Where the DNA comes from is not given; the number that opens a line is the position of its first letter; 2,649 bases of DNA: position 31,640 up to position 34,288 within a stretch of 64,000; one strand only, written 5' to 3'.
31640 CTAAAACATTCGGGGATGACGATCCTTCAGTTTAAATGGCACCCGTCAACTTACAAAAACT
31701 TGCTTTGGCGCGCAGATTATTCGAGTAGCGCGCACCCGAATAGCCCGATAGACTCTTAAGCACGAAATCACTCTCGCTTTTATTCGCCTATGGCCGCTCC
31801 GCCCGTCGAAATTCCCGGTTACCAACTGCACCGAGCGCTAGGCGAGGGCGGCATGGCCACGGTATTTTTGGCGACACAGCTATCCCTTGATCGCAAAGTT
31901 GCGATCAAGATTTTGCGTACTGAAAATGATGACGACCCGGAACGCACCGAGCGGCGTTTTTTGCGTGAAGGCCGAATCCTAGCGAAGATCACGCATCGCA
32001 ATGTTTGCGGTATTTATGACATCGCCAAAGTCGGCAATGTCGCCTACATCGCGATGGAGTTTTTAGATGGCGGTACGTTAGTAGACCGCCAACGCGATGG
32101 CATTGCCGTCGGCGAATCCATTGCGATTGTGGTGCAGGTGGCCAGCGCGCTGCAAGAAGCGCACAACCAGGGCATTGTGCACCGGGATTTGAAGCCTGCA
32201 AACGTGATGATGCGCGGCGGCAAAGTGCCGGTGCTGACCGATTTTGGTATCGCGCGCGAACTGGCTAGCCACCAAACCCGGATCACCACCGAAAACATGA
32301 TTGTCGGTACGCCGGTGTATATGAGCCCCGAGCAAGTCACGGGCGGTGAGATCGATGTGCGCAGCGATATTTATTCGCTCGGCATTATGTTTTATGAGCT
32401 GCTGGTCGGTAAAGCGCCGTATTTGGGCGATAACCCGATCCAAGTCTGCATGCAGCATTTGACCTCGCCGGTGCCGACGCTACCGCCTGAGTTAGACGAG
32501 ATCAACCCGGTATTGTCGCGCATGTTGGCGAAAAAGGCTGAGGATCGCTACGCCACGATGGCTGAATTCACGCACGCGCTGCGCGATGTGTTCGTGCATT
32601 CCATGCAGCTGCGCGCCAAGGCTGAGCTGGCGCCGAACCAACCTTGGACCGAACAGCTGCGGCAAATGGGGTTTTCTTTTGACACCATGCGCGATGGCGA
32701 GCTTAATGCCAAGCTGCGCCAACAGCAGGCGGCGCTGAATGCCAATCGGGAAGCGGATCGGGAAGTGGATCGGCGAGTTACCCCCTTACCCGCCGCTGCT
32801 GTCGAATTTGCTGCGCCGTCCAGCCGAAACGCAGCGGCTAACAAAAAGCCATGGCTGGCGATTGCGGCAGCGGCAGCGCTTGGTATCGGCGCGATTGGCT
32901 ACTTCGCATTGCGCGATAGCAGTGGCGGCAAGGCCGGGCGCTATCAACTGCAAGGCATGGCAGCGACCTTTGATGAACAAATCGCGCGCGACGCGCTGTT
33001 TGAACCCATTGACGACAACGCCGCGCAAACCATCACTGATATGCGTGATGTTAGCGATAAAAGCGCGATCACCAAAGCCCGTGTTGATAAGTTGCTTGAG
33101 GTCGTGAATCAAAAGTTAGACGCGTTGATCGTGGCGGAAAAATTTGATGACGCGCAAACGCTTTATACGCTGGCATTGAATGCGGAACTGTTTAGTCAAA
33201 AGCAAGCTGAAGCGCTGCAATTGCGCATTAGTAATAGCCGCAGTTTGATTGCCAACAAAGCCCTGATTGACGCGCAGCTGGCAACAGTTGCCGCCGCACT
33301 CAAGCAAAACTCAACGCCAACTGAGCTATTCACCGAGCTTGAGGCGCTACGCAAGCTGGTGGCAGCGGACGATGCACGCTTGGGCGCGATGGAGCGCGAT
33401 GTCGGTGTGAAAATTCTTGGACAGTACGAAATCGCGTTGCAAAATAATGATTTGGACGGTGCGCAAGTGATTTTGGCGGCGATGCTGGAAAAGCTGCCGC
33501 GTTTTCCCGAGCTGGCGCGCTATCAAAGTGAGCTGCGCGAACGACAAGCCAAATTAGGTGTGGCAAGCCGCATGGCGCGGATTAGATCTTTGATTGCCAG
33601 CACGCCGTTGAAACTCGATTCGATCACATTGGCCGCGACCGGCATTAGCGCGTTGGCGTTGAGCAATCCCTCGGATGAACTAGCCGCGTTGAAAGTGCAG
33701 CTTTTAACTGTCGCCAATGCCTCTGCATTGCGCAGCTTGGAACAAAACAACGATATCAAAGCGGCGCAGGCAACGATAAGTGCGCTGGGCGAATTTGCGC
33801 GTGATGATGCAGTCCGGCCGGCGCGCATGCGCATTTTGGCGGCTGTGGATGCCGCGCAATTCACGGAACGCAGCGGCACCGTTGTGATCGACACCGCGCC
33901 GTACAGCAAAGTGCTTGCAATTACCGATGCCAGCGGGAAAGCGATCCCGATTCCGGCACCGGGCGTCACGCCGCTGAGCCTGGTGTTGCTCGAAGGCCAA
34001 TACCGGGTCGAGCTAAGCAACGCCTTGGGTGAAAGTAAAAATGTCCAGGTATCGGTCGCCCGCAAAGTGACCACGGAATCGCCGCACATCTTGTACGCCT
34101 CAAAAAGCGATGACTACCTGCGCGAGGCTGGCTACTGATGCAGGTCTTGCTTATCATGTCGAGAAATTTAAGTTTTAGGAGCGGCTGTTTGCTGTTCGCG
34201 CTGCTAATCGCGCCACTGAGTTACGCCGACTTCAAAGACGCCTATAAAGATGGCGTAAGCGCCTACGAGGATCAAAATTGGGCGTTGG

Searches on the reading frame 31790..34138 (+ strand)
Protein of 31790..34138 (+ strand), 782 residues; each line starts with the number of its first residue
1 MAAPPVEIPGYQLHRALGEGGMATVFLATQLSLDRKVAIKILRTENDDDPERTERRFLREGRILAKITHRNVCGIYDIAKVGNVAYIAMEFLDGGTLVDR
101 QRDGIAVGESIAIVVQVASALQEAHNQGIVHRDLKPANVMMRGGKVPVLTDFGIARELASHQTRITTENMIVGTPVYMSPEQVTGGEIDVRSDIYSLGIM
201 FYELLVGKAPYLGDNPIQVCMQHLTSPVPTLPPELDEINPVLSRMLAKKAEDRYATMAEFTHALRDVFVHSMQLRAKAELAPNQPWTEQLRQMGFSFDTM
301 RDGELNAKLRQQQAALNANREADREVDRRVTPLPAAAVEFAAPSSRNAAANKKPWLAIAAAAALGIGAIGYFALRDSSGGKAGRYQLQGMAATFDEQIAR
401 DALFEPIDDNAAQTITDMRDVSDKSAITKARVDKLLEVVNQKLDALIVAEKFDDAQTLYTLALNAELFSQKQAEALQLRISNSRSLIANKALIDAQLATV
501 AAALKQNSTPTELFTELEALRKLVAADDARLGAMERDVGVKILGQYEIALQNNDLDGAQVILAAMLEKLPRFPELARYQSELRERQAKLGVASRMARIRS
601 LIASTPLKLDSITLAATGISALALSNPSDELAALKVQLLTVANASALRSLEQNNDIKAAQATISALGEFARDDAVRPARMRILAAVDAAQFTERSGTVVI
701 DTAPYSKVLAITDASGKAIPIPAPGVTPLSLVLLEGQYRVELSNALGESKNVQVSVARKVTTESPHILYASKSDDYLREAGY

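Call 50: search_protein_families(library=pfam, proteins=[window:31790-34138:+], max_evalue=0.00001)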
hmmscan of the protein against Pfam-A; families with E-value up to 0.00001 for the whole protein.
window:31790-34138:+ (782 aa): 2 families
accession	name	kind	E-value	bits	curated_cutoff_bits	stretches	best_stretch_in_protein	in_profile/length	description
PF00069.31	Pkinase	-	1.4e-48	166.1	31.7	1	11-257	1-255/263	Protein kinase domain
PF07714.23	PK_Tyr_Ser-Thr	-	7.3e-34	117.7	23.1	1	12-254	2-249/258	Protein tyrosine and serine/threonine kinase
